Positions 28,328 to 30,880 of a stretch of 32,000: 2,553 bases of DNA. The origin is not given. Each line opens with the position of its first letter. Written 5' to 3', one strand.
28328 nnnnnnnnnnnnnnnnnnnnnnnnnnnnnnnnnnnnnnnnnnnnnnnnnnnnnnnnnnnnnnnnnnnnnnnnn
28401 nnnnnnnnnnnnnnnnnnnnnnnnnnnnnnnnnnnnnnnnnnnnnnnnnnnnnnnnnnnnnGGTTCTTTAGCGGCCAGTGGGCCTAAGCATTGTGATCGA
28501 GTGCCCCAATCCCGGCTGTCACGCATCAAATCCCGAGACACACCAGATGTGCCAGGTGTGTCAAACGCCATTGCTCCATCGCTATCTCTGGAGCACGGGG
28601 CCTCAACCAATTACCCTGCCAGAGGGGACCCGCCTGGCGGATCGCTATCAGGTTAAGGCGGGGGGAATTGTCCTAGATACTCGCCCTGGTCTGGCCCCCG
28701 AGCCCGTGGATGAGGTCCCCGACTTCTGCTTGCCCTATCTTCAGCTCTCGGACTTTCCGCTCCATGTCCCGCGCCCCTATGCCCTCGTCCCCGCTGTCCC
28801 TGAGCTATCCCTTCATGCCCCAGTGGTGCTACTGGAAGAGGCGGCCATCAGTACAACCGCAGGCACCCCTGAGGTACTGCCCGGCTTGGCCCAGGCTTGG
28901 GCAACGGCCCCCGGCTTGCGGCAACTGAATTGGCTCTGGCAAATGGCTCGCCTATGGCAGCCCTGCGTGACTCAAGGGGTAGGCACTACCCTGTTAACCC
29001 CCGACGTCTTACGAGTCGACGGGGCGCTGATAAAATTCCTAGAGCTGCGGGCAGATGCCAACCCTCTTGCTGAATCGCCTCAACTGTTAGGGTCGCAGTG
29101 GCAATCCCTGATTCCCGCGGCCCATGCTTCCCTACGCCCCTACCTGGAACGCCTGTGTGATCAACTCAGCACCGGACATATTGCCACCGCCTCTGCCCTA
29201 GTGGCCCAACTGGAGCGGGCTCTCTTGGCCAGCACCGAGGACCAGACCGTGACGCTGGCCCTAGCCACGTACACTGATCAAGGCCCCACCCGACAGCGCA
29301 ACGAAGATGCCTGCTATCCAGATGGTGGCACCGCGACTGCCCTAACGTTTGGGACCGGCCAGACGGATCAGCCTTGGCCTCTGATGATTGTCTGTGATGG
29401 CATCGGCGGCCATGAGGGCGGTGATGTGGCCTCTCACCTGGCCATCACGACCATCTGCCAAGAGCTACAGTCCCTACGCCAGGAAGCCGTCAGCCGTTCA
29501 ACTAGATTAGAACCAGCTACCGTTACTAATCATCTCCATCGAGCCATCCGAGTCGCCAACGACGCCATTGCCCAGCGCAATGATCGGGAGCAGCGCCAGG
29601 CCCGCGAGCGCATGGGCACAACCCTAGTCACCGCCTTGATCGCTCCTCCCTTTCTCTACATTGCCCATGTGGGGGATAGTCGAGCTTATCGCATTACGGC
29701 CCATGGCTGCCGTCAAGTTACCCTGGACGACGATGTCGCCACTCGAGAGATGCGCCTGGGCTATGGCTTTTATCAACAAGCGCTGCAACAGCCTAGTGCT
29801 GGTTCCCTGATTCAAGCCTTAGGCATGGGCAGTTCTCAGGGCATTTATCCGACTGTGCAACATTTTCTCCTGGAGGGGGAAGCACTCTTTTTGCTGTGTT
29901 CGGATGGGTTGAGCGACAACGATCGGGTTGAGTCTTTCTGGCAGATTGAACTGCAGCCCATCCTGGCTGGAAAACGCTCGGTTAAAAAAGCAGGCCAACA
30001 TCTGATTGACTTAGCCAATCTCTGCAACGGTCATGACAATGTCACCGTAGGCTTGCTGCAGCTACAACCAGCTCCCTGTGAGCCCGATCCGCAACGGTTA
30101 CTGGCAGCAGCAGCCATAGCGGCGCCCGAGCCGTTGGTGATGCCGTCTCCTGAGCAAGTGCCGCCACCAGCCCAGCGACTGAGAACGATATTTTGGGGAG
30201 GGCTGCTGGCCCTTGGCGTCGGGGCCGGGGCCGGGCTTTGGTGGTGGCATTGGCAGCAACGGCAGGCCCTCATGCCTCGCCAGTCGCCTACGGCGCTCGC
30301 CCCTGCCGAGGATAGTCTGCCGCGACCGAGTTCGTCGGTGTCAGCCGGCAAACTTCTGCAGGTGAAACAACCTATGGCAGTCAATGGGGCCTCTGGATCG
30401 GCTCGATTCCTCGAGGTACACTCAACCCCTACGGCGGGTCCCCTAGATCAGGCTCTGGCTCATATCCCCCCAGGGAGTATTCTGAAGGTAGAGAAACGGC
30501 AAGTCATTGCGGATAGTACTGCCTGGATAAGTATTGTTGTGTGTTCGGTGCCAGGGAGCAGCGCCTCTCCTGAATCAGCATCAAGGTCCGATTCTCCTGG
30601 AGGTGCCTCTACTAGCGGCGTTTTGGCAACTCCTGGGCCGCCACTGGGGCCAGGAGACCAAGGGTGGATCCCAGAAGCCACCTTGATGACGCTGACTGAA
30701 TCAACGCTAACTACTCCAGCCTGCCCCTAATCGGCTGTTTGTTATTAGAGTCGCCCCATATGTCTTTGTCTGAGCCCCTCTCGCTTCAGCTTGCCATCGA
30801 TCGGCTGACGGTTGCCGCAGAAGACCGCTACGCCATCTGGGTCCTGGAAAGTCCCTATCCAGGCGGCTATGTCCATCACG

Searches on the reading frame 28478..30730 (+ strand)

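Call 32: search_protein_families(library=pfam, proteins=[window:28478-30730:+], max_evalue=0.001)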
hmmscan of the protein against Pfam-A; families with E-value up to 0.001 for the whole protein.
window:28478-30730:+ (750 aa): 2 families
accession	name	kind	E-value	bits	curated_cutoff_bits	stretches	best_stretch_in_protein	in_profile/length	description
PF13672.11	PP2C_2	-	1.4e-12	48.1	24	1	295-482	19-178/209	Protein phosphatase 2C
PF00481.26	PP2C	-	1.1e-07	32.2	20.3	1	291-417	25-139/255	Protein phosphatase 2C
